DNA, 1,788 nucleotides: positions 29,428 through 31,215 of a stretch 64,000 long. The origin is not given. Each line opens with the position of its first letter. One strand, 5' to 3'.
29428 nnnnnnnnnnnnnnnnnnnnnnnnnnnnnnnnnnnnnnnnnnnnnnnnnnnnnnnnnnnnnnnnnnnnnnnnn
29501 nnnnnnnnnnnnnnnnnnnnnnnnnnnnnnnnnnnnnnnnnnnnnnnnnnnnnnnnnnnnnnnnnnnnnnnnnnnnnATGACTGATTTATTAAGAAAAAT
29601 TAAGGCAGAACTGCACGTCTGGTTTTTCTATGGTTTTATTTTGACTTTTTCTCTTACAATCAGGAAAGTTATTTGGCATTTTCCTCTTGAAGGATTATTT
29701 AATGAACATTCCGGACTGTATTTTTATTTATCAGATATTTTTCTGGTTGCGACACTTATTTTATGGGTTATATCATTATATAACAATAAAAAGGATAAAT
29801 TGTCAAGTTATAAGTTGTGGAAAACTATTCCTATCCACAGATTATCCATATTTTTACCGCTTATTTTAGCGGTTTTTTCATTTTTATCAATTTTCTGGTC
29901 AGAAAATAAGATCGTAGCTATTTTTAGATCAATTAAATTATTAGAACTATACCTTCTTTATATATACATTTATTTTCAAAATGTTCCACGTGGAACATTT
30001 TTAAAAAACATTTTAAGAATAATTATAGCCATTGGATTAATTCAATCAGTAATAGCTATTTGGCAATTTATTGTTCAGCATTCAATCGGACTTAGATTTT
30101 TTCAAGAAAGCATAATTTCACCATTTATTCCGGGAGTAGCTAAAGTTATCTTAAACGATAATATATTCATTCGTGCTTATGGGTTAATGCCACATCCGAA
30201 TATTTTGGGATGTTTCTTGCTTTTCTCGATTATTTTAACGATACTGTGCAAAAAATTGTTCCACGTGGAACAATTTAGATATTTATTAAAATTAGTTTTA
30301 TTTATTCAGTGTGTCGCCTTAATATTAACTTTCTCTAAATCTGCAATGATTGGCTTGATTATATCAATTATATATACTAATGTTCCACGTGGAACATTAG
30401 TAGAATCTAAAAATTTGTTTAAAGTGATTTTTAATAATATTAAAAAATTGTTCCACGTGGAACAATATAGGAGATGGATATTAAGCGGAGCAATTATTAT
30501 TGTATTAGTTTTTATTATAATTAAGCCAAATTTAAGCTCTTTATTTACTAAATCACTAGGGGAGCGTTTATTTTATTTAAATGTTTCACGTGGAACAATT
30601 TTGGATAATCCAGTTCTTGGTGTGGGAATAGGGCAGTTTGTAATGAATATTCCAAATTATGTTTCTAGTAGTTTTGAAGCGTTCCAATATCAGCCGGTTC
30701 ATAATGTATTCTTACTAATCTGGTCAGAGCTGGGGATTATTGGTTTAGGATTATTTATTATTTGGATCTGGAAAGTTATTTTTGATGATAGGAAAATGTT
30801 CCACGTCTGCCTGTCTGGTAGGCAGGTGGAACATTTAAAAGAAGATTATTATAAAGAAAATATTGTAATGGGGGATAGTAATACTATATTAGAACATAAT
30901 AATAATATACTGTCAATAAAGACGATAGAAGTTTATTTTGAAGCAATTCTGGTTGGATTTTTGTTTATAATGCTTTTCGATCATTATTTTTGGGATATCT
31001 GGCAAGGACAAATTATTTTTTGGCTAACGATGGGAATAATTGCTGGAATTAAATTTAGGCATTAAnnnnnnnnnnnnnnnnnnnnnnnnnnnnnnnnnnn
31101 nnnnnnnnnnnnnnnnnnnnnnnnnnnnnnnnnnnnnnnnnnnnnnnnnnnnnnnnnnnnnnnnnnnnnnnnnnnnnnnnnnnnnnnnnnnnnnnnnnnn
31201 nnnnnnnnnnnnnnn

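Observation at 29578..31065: Six copies of a perfect ~20-24 bp palindrome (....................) sit in-frame inside a Wzy/O-antigen-ligase-like gene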

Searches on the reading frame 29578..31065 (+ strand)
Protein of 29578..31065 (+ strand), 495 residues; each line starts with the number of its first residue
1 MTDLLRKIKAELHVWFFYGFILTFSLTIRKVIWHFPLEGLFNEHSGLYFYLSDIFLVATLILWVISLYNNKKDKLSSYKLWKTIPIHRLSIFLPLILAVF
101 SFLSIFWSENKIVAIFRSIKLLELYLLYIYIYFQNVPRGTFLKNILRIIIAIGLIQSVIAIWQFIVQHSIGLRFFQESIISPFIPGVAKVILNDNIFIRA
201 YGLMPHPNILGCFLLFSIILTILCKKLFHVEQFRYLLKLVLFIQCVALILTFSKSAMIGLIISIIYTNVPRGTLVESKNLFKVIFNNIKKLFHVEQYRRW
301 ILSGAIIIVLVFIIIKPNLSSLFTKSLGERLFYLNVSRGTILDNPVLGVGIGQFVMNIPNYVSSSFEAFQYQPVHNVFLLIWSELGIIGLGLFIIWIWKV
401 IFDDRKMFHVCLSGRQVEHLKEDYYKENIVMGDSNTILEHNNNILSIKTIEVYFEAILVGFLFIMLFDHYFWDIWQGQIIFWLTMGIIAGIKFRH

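Call 9: search_protein_families(library=pfam, proteins=[window:29578-31065:+])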
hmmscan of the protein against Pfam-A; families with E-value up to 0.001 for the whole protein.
window:29578-31065:+ (495 aa): 1 family
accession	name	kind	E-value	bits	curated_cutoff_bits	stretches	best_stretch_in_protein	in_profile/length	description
PF04932.20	Wzy_C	-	6.6e-12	45.9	31.7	1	240-394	2-149/149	O-Antigen ligase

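Call 14: find_homologous_proteins(query=window:29578-31065:+)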
Query window:29578-31065:+ (495 aa): 1021 proteins with E <= 0.001 among 8000 candidates; the best 120 are listed.
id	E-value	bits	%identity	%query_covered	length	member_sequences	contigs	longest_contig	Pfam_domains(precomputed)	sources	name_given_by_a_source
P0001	0.0e+0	1079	100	100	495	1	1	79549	PF04932.21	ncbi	-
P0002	1.0e-225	769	75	100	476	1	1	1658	PF04932.21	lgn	-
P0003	9.0e-130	452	45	99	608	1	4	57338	PF04932.21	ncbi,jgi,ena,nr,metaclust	ncbi:MAG: hypothetical protein US30_C0012G0051 [Candidatus Moranbacteria bacterium GW2011_GWF2_36_83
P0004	3.0e-128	447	51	72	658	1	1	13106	PF04932.21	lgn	-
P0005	6.0e-127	443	48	98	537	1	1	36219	PF04932.21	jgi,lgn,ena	-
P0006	3.0e-124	434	43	99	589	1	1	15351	PF04932.21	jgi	jgi:hypothetical protein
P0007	3.1e-123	431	46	99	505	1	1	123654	PF04932.21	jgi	jgi:O-antigen ligase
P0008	3.7e-123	430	50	99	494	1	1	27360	PF04932.21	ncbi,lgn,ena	-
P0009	1.2e-122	429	47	98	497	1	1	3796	PF04932.21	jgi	-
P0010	1.3e-121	425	47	99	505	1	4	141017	PF04932.21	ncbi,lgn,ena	-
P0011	1.7e-121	425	47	94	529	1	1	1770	PF04932.21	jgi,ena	-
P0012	9.2e-121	422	50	76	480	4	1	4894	PF04932.21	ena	-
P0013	2.2e-120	421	42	98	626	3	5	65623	PF04932.21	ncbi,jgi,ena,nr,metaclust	ncbi:MAG: hypothetical protein A2271_03790 [Candidatus Moranbacteria bacterium RIFOXYA12_FULL_35_19]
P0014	2.4e-120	421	47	97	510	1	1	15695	PF04932.21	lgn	-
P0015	4.4e-120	420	43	100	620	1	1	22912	PF04932.21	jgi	-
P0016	5.8e-120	420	47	98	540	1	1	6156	PF04932.21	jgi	-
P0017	6.5e-120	420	44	99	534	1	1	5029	PF04932.21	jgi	-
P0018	1.4e-119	419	47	99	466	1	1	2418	PF04932.21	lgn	-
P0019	1.9e-119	418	46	98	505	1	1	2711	PF04932.21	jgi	jgi:hypothetical protein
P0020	3.5e-119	417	48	99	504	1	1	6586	PF04932.21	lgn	-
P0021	5.3e-119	417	41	99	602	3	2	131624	PF04932.21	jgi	jgi:hypothetical protein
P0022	6.1e-119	416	47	99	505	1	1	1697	PF04932.21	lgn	-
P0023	1.1e-118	416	46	98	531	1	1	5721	PF04932.21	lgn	-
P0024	1.3e-118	415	46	99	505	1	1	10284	PF04932.21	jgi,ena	-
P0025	1.4e-118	415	44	98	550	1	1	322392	PF04932.21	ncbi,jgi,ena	ncbi:MAG: O-antigen ligase family protein [Parcubacteria group bacterium]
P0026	1.0e-117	412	45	99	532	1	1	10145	PF04932.21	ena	-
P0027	1.3e-116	409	43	98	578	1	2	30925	PF04932.21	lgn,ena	-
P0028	3.9e-116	407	50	51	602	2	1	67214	PF04932.21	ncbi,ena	-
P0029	6.8e-116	406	41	98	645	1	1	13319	PF04932.21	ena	-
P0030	3.2e-115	404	43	99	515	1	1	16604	PF04932.21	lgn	-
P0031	6.7e-115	403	45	98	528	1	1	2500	PF04932.21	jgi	-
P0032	7.7e-115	403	52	82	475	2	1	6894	PF04932.21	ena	-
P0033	8.7e-115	403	41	99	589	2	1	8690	PF04932.21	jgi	-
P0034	1.2e-114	402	49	48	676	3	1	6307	PF04932.21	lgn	-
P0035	1.5e-114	402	46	98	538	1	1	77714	PF04932.21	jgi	-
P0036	1.5e-114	402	45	82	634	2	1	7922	PF04932.21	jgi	-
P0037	2.0e-114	402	47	98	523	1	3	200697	PF04932.21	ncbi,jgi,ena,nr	ncbi:MAG TPA: O-antigen ligase family protein [Candidatus Moranbacteria bacterium]|nr:O-antigen liga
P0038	3.7e-114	401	39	96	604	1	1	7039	PF04932.21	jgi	jgi:hypothetical protein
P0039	7.1e-114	400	44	98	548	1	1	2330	PF04932.21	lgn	-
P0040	7.2e-114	400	46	98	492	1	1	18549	PF04932.21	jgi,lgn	jgi:hypothetical protein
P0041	1.1e-113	399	40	98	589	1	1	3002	PF04932.21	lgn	-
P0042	1.8e-113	398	37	81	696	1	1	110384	PF04932.21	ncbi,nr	ncbi:MAG: hypothetical protein QG620_122 [Patescibacteria group bacterium]|nr:hypothetical protein [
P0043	2.3e-113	398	41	98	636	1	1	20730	PF04932.21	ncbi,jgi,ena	-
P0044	2.4e-113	398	44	99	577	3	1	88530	PF04932.21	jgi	jgi:hypothetical protein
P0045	6.8e-113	397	42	99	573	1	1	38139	PF04932.21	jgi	jgi:hypothetical protein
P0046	9.3e-113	396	44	82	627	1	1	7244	PF04932.21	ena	-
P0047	1.2e-112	396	43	54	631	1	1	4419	PF04932.21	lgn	-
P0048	1.9e-112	395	46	97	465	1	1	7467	PF04932.21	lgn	-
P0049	2.1e-112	395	47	99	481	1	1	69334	PF04932.21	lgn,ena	-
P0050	2.3e-112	395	53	46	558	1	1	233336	PF04932.21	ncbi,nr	ncbi:MAG: O-antigen ligase family protein [Candidatus Moranbacteria bacterium]|nr:O-antigen ligase f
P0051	2.3e-111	391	42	99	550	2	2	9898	PF04932.21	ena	-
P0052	2.5e-111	391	42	98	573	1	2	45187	PF04932.21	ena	-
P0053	4.0e-111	391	42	99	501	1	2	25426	PF04932.21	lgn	-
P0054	5.6e-111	390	45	97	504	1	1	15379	PF04932.21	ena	-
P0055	6.9e-111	390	41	99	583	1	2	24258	PF04932.21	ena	-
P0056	1.4e-110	389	46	100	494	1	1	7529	PF04932.21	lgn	-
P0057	1.5e-110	389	41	100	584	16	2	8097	PF04932.21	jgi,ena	-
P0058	1.8e-110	388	40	98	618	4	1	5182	PF04932.21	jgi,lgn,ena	-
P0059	3.9e-110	387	44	99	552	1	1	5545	PF04932.21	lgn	-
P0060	6.3e-110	387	40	98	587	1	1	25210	PF04932.21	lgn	-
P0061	8.7e-110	386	39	98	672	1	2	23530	PF04932.21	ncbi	-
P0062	1.3e-109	386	48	96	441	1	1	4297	PF04932.21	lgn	-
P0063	2.4e-109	385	45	99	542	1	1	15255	PF04932.21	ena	-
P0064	2.5e-109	385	43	97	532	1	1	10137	PF04932.21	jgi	jgi:hypothetical protein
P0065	1.1e-108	383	41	99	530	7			PF04932.21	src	-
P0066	1.4e-108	382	41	97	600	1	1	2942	PF04932.21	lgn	-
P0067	2.1e-108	382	44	97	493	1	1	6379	PF04932.21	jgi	-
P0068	3.4e-108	381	43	98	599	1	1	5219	PF04932.21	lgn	-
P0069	7.2e-108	380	45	100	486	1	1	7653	PF04932.21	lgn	-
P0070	7.8e-108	380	40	98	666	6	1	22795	PF04932.21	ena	-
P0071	1.5e-107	379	46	99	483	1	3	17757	PF04932.21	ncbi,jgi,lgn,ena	-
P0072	1.9e-107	379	41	99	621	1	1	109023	PF04932.21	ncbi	-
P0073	2.5e-107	378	43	98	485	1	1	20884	PF04932.21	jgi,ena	-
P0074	5.9e-107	377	45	99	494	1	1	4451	PF04932.21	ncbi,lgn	-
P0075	1.6e-106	376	43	99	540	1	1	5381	PF04932.21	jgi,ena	-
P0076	1.8e-106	375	45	97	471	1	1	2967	PF04932.21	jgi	jgi:hypothetical protein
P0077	2.0e-106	375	45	96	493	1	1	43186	PF04932.21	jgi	jgi:hypothetical protein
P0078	3.5e-106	374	39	82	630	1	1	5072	PF04932.21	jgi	-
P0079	3.7e-106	374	43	82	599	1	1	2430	PF04932.21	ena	-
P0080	1.0e-105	373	45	98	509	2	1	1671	PF04932.21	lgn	-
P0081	2.0e-105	372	41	99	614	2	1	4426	PF04932.21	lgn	-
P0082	2.7e-105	371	45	98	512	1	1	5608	PF04932.21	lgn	-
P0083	2.7e-105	371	40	98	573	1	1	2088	PF04932.21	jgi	jgi:hypothetical protein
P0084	3.1e-105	371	42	99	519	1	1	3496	PF04932.21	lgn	-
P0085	5.2e-105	371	40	98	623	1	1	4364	PF04932.21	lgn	-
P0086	6.5e-105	370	43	95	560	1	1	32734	PF04932.21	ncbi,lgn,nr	ncbi:O-antigen ligase domain-containing protein [Patescibacteria group bacterium]|nr:MAG: O-antigen 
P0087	7.0e-105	370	41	99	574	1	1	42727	PF04932.21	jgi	jgi:hypothetical protein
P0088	8.4e-105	370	44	98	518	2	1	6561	PF04932.21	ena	-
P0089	1.4e-104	369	43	97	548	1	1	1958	PF04932.21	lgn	-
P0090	3.9e-104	368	43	99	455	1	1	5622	PF04932.21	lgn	-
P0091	4.9e-104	367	43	100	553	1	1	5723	PF04932.21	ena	-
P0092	5.5e-104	367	44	97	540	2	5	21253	PF04932.21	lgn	-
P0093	7.5e-104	367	45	54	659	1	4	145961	PF04932.21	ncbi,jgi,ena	jgi:hypothetical protein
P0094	8.4e-104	367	45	98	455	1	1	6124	PF04932.21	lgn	-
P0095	5.1e-103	364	40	97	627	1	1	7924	PF04932.21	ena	-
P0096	8.2e-103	363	39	99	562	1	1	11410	PF04932.21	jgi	jgi:hypothetical protein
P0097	9.7e-103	363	42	99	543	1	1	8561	PF04932.21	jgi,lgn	-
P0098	1.1e-102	363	44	45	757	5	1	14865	PF04932.21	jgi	jgi:hypothetical protein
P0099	1.5e-102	362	45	98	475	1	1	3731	PF04932.21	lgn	-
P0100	2.0e-102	362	46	98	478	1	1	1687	PF04932.21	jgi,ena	-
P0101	2.2e-102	362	43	97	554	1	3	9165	PF04932.21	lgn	-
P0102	2.3e-102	362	44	98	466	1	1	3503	PF04932.21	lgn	-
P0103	3.1e-102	361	38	62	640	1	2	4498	PF04932.21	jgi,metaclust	metaclust:\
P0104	3.3e-102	361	42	97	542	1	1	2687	PF04932.21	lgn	-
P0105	4.0e-102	361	36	98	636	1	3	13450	PF04932.21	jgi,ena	-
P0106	4.4e-102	361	39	98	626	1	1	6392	PF04932.21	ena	-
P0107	5.7e-102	360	46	97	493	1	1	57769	PF04932.21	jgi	jgi:hypothetical protein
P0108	1.2e-101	359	44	99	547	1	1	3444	PF04932.21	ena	-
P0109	1.3e-101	359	40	55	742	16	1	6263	PF04932.21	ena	-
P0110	2.2e-101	359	42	99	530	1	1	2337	PF04932.21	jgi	-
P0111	2.5e-101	358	41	99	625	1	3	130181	PF04932.21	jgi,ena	-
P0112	3.2e-101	358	41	54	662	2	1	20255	PF04932.21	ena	-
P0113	4.1e-101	358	40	98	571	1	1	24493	PF04932.21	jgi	jgi:hypothetical protein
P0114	9.5e-101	356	46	98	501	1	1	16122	PF04932.21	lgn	-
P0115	1.1e-100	356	33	52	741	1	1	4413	PF04932.21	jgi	-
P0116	1.7e-100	356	42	98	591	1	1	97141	PF04932.21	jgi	jgi:hypothetical protein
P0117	2.8e-100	355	41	99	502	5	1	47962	PF04932.21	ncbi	-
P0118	3.1e-100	355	42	57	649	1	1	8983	PF04932.21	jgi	jgi:hypothetical protein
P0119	3.2e-100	355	43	98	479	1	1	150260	PF04932.21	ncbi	-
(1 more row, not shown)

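Call 18: find_encoding_contigs(protein=P0001, flank=10000, max_places=3)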
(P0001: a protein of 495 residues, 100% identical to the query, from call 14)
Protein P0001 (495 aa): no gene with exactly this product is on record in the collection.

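Call 19: find_encoding_contigs(protein=P0025, flank=10000, max_places=3)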
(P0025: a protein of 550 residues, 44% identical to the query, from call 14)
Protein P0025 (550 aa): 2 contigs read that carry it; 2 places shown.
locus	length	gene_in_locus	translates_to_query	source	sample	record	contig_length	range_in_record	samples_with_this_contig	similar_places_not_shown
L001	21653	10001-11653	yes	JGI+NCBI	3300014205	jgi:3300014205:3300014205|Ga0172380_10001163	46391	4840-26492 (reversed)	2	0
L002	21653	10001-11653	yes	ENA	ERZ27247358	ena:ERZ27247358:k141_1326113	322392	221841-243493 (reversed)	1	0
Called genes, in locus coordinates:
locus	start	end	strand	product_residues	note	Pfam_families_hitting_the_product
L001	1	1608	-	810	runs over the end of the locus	PF00294:PfkB, PF05221:AdoHcyase, PF00670:AdoHcyase_NAD, PF02826:2-Hacid_dh_C, PF07991:KARI_N (weak)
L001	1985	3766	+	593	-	-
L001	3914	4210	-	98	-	PF01035:DNA_binding_1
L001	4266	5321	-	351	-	PF13404:HTH_AsnC-type (weak), PF13412:HTH_24 (weak)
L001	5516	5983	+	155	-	-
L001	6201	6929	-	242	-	PF01978:TrmB, PF03965:Penicillinase_R (weak)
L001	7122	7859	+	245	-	PF02353:CMAS, PF03848:TehB (weak), PF13489:Methyltransf_23, PF05175:MTS, PF13847:Methyltransf_31, PF08241:Methyltransf_11, PF08242:Methyltransf_12, PF13649:Methyltransf_25, +1 more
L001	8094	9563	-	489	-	PF01743:PolyA_pol, PF12627:PolyA_pol_RNAbd, PF01966:HD, PF13735:tRNA_NucTran2_2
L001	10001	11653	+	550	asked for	PF04932:Wzy_C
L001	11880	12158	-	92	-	-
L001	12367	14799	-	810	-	PF00521:DNA_topoisoIV, PF03989:DNA_gyraseA_C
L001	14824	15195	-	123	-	-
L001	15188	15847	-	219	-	PF13483:Lactamase_B_3, PF12706:Lactamase_B_2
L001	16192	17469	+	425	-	PF00575:S1 (weak), PF23459:S1_RRP5 (faint), PF21710:Spt6_S1 (faint), PF00575:S1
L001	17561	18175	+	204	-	PF13189:Cytidylate_kin2, PF13207:AAA_17, PF13238:AAA_18, PF02224:Cytidylate_kin (weak)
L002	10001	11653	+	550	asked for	PF04932:Wzy_C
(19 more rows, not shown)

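Call 25: find_related_loci(query=A1, collection=genome_contigs, flank=10000)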
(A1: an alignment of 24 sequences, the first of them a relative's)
Query A1 (495 aa) in genome_contigs; peptide patterns used: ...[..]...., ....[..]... (x = any residue, [..] = any of these).
184 stretches matched a pattern; 164 encode a relative of the query (tblastn E <= 1e-3); the best 80 are kept; 80 distinct loci.
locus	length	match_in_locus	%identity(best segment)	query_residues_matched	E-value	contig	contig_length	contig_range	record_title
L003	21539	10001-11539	48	6-491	8e-128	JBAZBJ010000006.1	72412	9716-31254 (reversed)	MAG: Parcubacteria group bacterium isolate SO_2017_GW1_11 NODE_2133_length_72412_cov_1.602670_OW334_2017, whole genome s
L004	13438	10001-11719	45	9-492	9e-121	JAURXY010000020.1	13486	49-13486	MAG: bacterium isolate E10_metabat.bin.66_sub E10_k141_431538, whole genome shotgun sequence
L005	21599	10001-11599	45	6-492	1e-119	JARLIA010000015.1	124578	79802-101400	MAG: Candidatus Paceibacterota bacterium isolate MAG_BA90 MetaBAT2_Bin_90_Anoxic_k141_2860060, whole genome shotgun sequ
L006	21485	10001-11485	47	1-492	6e-117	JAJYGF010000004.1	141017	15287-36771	MAG: bacterium isolate DBS1-3.bin117 NODE_118_length_141017_cov_1.97993, whole genome shotgun sequence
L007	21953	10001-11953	41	9-492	5e-114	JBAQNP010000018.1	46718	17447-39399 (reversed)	MAG: Candidatus Moraniibacteriota bacterium isolate MFD12002_ilm_asm_bin49 k127_49083, whole genome shotgun sequence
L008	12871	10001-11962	39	6-492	9e-114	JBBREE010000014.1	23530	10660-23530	MAG: Candidatus Moraniibacteriota bacterium isolate Co_metawrap_2488 Cmw_2488_k141_894665_length_23530_cov_10.0000, whol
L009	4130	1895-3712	41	6-492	6e-115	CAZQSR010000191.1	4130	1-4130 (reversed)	MAG TPA_asm: uncultured Ignavibacteriaceae bacterium isolate binchicken_co190_329 genome assembly, contig: NODE_32803_le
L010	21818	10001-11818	41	6-492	2e-113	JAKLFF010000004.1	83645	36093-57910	MAG: Patescibacteria group bacterium isolate RA.bin150 RA.bin150_4, whole genome shotgun sequence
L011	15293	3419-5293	41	7-491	5e-113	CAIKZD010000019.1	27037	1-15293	uncultured bacterium isolate AlinenLipids_bin-5474 genome assembly, contig: bin-5474:19/22, whole genome shotgun sequenc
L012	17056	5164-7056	41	1-492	2e-109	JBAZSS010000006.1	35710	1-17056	MAG: Parcubacteria group bacterium isolate SO_2017_GW1_179 NODE_5390_length_35710_cov_1.133013_OW334_2017, whole genome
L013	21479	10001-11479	45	11-492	3e-109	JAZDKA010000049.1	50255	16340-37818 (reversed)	MAG: Patescibacteria group bacterium isolate MEGAHIT-group-0.51 k141_18930847, whole genome shotgun sequence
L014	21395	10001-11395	42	2-492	2e-108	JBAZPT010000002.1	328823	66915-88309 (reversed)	MAG: Parcubacteria group bacterium isolate SO_2017_SWC_36 scaffold_32_c1_LP-4_2017, whole genome shotgun sequence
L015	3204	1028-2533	40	1-490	2e-110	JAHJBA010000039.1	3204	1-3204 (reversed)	MAG: Patescibacteria group bacterium isolate Modern_marine.mb.233 Modern_marine.mb.233_k141_1459294, whole genome shotgu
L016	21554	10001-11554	41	1-492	3e-107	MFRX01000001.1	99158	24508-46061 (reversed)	MAG: Candidatus Moranbacteria bacterium RIFCSPHIGHO2_02_FULL_40_12b rifcsphigho2_02_scaffold_1078, whole genome shotgun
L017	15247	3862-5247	46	3-492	2e-106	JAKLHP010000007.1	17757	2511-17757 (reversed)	MAG: Patescibacteria group bacterium isolate RA.bin66 RA.bin66_7, whole genome shotgun sequence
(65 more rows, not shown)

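Call 55: predict_structure(alignment_id=A1)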
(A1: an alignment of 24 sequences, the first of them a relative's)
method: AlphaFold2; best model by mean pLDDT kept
length: 495 residues; sequences in the alignment: 24
mean_pLDDT: 60.5   pTM: 0.53
mean pLDDT of the five models: 60.5, 58.6, 57.4, 55.7, 54.0
residues with pLDDT >= 90: 0; 70-90: 139; 50-70: 227; < 50: 129
segments of 3 or more residues with pLDDT < 50: 26-53, 66-81, 162-164, 166-181, 184-188, 190-192, 198-204, 272-277, 370-372, 404-433, 439-441
pLDDT, mean of each block of 10 residues (from residue 1): 64 66 52 44 41 49 49 44 58 73 73 61 65 55 56 53 43 38 48 51 55 83 74 80 80 79 77 48 61 60 75 67 54 57 66 60 56 58 70 73 48 39 42 50 64 86 75 66 76 65
secondary structure, 60 per line:
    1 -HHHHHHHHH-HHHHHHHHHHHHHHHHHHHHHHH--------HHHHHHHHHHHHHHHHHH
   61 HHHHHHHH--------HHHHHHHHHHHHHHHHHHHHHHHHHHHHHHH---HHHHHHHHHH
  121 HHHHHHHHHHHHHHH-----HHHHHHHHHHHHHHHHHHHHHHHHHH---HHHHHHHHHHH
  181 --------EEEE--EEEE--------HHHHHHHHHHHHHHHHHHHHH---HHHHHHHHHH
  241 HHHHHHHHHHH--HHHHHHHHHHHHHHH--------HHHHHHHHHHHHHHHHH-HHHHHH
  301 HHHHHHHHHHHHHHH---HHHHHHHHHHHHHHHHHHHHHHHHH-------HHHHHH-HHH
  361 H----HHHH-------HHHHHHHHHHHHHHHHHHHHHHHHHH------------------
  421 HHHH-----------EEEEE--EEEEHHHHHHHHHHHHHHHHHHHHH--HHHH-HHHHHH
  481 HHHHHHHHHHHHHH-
elements in order: H2-10 H12-34 H43-68 H77-107 H111-135 H141-166 H170-180 E189-192 E195-198 H207-227 H231-251 H254-268 H277-293 H295-315 H319-343 H351-356 H358-361 H366-369 H377-402 H421-424 E436-440 E443-446 H447-467 H470-473 H475-494

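Call 61: list_cluster_members(proteins=[P0001])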
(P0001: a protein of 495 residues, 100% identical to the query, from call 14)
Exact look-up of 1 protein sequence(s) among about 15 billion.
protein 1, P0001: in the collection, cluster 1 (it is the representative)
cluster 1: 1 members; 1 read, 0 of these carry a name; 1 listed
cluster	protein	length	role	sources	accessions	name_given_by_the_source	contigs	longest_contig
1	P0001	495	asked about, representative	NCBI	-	-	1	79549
